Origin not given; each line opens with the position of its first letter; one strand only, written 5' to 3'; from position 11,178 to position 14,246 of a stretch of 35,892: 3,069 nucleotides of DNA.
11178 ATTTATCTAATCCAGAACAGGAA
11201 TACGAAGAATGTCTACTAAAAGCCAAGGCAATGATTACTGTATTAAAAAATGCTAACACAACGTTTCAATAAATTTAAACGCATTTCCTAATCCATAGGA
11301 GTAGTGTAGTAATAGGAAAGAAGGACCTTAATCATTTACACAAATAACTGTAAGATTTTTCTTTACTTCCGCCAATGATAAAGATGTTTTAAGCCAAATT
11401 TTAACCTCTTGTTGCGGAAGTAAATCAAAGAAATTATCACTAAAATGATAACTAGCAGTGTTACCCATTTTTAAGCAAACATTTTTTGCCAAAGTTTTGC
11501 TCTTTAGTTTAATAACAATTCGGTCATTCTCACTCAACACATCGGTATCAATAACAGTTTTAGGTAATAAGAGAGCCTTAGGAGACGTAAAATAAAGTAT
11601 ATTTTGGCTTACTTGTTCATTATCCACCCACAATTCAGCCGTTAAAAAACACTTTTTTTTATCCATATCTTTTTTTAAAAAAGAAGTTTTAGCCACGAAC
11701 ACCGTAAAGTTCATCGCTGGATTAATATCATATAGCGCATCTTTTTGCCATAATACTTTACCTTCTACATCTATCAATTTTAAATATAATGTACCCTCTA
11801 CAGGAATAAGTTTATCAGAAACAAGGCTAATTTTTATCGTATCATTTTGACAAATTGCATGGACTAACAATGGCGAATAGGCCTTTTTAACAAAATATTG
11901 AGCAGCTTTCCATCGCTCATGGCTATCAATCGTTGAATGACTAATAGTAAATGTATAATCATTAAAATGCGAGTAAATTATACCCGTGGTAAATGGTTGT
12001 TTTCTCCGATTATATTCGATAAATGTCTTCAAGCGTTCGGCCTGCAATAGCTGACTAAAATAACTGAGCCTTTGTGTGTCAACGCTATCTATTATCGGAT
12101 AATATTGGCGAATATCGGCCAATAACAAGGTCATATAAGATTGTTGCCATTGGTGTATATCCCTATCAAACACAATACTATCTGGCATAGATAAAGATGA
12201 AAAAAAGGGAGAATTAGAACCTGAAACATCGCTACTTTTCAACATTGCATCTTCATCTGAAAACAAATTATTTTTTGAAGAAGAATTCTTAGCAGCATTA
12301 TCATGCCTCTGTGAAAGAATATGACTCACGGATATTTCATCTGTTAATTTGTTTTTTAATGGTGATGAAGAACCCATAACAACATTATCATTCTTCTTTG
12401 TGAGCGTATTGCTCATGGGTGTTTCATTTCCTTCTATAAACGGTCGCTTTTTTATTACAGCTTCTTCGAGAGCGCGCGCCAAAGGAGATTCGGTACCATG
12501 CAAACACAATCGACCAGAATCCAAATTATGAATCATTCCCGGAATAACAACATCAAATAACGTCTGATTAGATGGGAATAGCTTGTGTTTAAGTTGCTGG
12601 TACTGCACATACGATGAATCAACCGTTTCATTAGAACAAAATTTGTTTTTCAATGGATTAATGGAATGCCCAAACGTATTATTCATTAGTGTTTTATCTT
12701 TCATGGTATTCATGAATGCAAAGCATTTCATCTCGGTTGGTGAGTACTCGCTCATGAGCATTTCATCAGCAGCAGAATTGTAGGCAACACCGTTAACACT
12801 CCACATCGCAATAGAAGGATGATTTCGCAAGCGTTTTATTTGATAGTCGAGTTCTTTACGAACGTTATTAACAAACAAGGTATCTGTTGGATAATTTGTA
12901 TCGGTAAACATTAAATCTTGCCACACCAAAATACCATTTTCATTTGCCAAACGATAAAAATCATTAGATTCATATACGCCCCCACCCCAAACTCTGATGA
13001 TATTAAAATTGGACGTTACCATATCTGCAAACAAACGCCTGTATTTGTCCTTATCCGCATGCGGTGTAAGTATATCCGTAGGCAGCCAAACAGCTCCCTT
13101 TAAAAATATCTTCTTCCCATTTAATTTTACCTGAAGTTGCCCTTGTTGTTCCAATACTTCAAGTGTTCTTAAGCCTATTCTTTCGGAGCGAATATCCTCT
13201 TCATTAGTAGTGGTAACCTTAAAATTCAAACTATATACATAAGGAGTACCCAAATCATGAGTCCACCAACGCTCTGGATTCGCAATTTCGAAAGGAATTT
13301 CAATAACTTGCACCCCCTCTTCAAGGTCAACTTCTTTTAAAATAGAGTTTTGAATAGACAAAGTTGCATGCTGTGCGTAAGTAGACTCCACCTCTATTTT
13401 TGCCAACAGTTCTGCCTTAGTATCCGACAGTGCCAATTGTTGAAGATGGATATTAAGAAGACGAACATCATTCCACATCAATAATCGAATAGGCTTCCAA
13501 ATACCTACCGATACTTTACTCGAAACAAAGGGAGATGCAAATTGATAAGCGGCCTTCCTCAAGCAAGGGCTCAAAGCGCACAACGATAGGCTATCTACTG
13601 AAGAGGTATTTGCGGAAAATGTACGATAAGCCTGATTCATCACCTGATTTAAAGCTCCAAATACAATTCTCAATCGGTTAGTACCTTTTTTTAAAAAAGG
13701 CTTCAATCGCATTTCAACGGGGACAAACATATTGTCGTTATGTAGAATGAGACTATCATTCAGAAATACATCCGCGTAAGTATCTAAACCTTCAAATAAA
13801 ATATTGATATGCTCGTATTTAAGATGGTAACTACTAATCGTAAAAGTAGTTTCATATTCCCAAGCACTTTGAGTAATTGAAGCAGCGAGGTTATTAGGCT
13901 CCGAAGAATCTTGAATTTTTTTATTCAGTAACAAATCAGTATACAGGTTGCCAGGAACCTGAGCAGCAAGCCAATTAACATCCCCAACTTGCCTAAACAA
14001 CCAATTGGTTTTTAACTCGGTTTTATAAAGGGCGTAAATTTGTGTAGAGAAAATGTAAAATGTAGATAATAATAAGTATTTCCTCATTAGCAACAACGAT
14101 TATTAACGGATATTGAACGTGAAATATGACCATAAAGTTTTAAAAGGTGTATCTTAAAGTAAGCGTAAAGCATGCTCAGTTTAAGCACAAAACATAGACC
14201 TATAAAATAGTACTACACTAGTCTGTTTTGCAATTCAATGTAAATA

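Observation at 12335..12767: Two dispersed MITE-like repeats are inserted in frame inside a 2.76-kb GH2 coding sequence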

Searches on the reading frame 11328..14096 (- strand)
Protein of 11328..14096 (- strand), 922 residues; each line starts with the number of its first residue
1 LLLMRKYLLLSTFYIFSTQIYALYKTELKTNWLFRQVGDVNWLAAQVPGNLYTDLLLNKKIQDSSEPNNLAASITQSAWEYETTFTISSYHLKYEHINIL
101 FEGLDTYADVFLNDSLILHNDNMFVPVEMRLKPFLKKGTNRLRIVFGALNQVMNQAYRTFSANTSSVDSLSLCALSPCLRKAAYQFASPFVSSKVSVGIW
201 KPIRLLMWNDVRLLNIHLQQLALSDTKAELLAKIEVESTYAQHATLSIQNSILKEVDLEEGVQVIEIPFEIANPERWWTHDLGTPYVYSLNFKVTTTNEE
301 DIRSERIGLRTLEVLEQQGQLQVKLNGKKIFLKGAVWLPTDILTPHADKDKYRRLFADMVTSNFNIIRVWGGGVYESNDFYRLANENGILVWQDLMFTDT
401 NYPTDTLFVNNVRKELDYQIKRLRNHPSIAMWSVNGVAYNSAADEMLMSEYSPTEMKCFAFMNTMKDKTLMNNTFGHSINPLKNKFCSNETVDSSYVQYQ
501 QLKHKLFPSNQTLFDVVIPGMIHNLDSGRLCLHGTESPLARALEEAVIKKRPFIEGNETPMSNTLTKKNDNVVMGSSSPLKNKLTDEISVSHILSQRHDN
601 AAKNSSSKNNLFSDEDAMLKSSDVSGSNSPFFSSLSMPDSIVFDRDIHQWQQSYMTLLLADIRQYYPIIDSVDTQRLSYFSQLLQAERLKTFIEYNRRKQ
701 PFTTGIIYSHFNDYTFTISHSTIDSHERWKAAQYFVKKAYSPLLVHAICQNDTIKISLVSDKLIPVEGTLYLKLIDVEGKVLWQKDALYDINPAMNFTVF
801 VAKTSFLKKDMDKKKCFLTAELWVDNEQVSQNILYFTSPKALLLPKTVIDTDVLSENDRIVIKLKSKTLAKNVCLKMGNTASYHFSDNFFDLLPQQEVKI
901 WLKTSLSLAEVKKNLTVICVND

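Call 10: search_protein_families(library=pfam, proteins=[window:11328-14087:-], max_evalue=0.01)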
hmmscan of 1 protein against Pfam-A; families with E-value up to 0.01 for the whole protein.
window:11328-14087:- (919 aa): 5 families
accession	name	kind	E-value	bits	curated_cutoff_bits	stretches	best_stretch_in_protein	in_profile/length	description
PF22666.2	Glyco_hydro_2_N2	-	1.2e-31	110.4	27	1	29-198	1-167/167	Glycosyl hydrolase 2 galactose-binding domain-like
PF17786.7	Mannosidase_ig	-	6.8e-15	55.8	23.4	1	750-837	2-90/91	Mannosidase Ig/CBM-like domain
PF17753.7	Ig_mannosidase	-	4.7e-14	52.3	22.6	1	841-919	1-80/81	Ig-fold domain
PF02837.24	Glyco_hydro_2_N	-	2.8e-08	34.3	28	1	72-142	63-132/169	Glycosyl hydrolases family 2, sugar binding domain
PF00703.27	Glyco_hydro_2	-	7.7e-08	33.5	23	1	216-307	9-109/109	Glycosyl hydrolases family 2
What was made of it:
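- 11328..14087 (-): Host ORF: GH2 beta-mannosidase homologue, 919 codons with a signal-peptide-like N-terminus. Catalytic residues are lost. Pfam shows the beta-mannosidase domain set (call 10).
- On GH2 beta-mannosidase (host gene): Pfam PF22666, PF00703, PF17786 and PF17753 (call 10).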

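Call 11: search_solved_structures(query=window:11328-14087:-, show_alignments=2)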
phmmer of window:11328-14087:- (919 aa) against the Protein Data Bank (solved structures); distinct sequences matched with E-value up to 0.001: 32.
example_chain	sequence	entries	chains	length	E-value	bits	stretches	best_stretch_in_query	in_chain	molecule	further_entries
2vqu_A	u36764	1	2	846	7.4e-114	385.1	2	25-433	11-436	BETA-MANNOSIDASE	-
2vjx_A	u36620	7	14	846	3.2e-113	383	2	25-433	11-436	BETA-MANNOSIDASE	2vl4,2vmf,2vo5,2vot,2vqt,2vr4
2je8_A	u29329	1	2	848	3.2e-113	383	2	25-433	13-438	BETA-MANNOSIDASE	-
7op6_A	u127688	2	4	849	3.2e-113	383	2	25-433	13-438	Beta-mannosidase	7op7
2wbk_A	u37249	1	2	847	3.3e-113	383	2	25-433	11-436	BETA-MANNOSIDASE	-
6byi_A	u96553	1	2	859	3.6e-90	306.7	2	38-434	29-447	Beta-mannosidase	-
6byg_A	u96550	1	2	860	5.3e-90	306.2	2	38-433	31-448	Beta-mannosidase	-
6bye_A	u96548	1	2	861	5.3e-90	306.2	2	38-433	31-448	Beta-mannosidase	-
6byc_A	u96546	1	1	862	5.3e-90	306.2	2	38-433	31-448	Beta-mannosidase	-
5n6u_A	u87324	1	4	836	1.6e-87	298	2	24-433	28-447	Beta-mannosidase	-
6ddt_A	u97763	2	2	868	2.7e-55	191.3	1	38-456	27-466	Beta-mannosidase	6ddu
9npn_A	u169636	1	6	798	9.9e-45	156.4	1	41-434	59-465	Glycoside hydrolase family 2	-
9np9_A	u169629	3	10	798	1.5e-44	155.8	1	41-433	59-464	Glycoside hydrolase family 2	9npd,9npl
9nfe_A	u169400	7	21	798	1.5e-44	155.8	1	41-433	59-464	Glycoside hydrolase family 2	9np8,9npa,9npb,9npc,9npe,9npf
4cvu_A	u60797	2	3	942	1e-34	123.2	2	96-430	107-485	BETA-MANNOSIDASE | BETA-MANNOSIDASE GH2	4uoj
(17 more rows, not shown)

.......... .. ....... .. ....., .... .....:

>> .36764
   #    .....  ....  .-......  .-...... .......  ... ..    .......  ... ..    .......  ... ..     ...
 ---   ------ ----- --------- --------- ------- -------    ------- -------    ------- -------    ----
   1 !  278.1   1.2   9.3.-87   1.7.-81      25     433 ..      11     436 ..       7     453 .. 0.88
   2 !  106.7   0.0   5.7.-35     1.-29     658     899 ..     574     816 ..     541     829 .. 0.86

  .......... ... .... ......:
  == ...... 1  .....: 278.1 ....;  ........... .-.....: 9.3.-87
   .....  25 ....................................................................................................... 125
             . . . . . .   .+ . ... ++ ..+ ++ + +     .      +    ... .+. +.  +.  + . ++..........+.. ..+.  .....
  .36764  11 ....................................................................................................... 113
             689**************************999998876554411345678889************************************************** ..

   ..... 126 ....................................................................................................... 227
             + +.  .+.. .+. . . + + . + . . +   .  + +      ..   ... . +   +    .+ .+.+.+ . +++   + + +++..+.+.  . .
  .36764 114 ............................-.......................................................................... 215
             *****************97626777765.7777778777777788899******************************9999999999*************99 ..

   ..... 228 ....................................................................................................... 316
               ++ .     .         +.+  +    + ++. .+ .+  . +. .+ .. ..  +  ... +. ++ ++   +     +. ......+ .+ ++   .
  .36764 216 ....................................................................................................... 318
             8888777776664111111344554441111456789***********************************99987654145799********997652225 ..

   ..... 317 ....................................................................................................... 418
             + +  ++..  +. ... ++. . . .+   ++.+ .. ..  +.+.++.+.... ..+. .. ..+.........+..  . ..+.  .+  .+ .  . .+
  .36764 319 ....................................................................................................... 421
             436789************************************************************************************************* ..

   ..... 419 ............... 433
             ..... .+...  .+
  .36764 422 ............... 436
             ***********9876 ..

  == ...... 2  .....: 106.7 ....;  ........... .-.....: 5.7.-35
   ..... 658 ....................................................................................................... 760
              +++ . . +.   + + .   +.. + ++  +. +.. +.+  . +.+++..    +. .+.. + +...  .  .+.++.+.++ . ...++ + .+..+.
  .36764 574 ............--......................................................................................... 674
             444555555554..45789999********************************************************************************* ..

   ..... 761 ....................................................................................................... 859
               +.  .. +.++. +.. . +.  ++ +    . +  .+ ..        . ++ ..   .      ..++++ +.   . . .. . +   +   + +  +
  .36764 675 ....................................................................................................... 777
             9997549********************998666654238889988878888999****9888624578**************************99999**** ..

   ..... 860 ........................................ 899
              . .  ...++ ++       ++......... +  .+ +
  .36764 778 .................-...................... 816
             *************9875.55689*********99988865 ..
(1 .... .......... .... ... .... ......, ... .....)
